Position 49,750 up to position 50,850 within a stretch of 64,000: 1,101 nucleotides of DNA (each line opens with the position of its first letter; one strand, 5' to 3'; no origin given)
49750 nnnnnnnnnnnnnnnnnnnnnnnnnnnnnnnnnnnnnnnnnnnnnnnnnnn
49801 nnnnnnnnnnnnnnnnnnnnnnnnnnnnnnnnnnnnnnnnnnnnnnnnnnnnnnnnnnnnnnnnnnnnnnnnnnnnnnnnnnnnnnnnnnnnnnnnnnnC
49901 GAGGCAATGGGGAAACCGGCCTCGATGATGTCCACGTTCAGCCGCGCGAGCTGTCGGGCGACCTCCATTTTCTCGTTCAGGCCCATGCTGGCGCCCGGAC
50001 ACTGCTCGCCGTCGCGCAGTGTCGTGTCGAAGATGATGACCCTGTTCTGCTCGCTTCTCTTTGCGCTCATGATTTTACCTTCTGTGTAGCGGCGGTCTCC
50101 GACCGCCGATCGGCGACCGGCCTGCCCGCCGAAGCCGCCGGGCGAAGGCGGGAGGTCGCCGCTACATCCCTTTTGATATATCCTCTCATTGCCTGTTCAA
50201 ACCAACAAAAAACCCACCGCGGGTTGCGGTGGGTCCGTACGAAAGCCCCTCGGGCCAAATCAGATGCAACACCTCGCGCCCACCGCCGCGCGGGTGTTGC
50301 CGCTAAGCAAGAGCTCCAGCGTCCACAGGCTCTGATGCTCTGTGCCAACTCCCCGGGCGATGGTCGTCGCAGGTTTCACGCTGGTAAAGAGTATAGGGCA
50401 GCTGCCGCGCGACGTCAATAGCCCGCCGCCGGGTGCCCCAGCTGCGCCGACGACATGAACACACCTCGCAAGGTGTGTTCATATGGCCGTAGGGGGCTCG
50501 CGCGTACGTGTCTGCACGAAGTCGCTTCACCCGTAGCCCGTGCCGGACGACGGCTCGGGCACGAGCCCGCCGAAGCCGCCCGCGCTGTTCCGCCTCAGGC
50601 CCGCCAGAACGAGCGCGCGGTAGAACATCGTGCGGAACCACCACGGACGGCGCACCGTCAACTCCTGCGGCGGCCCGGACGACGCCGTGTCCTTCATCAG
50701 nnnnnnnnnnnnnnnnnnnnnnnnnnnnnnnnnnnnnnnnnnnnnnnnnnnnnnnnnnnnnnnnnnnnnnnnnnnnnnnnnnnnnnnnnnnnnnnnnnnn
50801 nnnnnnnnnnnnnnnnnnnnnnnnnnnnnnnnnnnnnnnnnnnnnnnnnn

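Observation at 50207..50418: Complete ribosome-mediated leucine attenuator upstream of leuA, missed by the ORF track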

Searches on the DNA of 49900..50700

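Call 3: search_rna_families(source=window, start=49900, end=50700, threshold=evalue, max_evalue=10, show_alignments=3)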
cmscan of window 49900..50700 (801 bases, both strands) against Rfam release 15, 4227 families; matches with E-value up to 10: 5.
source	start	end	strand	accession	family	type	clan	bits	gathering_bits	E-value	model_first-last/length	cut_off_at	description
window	50206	50268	-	RF02631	Hrs13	Gene; sRNA;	-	23.2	52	0.0025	1-82/82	no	Hfq-regulated sRNA 13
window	50128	50152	+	RF01082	SBWMV1_UPD-PKh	Cis-reg;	-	15.4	32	7.7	1-25/25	no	Pseudoknot of upstream pseudoknot domain (UPD) of the 3'UTR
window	50091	50160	-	RF03293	mir-4672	Gene; miRNA;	-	15.4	98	8.6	1-81/81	no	mir-4672 microRNA precursor family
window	50204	50294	-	RF02837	anti-hemB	Gene; sRNA;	-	14.8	49.5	1.3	1-81/81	no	Burkholderia RNA 7 (anti-hemB)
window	49903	49942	+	RF01129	sR44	Gene; snRNA; snoRNA; CD-box;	-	13.7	45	1.1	1-55/55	no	Small nucleolar RNA sR44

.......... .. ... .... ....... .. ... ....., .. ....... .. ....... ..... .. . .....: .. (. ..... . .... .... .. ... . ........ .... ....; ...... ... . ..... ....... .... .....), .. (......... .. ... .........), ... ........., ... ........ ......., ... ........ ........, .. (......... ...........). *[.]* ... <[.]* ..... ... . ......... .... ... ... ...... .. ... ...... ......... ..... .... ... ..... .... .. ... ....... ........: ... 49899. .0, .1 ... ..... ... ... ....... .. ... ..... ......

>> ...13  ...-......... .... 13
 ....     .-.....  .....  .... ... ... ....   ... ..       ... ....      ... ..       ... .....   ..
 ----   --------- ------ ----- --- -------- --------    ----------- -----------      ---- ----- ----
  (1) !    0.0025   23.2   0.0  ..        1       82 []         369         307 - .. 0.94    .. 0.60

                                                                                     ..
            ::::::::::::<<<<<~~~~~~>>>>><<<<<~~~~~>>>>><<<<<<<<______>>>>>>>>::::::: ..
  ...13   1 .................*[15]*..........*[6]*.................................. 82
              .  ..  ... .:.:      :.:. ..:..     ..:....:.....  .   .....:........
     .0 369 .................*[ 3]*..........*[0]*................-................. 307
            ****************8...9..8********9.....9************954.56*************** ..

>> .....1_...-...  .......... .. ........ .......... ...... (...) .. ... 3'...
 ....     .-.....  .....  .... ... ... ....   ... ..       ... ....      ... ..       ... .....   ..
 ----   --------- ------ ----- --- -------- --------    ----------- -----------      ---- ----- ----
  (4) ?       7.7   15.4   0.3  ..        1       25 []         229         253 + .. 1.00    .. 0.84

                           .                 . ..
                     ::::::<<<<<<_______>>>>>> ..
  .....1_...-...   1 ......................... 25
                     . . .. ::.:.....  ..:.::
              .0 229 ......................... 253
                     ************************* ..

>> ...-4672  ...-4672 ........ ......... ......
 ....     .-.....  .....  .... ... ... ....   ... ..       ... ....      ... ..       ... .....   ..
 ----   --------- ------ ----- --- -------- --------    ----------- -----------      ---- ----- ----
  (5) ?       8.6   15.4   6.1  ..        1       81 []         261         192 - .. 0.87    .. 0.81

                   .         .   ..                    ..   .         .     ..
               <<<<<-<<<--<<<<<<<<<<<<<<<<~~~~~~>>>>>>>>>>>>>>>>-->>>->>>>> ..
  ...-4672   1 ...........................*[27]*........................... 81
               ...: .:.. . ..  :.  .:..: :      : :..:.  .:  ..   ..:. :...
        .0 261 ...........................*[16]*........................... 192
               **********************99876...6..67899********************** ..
